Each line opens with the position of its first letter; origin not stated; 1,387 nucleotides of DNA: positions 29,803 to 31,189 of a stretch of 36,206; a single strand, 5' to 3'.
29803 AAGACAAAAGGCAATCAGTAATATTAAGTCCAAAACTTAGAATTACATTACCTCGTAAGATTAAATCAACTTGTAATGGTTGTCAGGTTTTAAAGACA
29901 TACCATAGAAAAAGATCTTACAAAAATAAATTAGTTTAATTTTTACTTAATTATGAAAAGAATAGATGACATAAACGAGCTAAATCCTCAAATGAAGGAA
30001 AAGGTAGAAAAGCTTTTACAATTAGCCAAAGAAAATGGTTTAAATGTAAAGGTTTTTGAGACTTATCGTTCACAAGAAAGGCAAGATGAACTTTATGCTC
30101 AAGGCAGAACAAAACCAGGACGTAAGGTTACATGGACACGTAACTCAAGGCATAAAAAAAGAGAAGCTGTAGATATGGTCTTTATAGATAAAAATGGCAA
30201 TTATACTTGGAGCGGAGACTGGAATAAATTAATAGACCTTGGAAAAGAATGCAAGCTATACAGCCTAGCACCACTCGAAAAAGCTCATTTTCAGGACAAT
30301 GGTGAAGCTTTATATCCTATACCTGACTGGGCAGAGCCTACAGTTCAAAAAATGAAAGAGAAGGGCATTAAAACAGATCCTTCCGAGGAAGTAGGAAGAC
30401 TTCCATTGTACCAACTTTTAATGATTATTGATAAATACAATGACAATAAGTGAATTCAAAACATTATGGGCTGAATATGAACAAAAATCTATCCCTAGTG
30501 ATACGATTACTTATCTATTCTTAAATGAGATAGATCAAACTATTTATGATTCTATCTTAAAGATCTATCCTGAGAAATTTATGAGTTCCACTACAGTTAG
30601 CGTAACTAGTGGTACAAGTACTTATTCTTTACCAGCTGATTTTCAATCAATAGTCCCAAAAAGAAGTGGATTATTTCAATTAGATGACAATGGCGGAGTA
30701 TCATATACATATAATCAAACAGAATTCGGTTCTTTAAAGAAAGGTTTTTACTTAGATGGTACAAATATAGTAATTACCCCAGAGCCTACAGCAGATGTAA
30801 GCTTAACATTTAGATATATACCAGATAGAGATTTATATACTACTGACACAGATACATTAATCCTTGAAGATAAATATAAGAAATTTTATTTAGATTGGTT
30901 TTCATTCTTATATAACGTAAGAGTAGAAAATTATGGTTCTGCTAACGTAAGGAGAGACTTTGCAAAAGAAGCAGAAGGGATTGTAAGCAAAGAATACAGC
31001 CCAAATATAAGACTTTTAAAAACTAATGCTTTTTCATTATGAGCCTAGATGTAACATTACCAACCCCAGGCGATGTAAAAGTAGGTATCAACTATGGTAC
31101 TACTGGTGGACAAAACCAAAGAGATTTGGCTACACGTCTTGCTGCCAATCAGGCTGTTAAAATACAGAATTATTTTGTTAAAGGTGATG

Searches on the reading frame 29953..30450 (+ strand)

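Call 71: search_protein_families(library=phrogs, proteins=[window:29953-30450:+], max_evalue=0.01)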
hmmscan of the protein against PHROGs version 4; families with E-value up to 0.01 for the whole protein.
window:29953-30450:+ (166 aa): 5 families
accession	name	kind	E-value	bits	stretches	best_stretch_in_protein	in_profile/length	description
phrog_6523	-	lysis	3.5e-21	77.1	1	6-94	13-104/255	endolysin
phrog_465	-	lysis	9e-16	59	1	5-92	51-125/292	endolysin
phrog_2649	-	lysis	2e-13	51.8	1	2-99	5-107/261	endolysin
phrog_5115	-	moron, auxiliary metabolic gene and host takeover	5.9e-12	46.4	1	7-89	13-87/283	ferredoxin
phrog_15351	-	lysis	4.2e-09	37.1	1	15-86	26-100/289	endolysin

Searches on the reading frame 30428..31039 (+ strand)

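Call 71: search_protein_families(library=phrogs, proteins=[window:30428-31039:+], max_evalue=0.01)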
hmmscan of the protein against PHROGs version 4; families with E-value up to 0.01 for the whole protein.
window:30428-31039:+ (204 aa): 1 family
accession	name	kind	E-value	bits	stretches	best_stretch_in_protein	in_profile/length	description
phrog_6013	-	tail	0.0018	18.4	1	55-131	57-141/228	tail protein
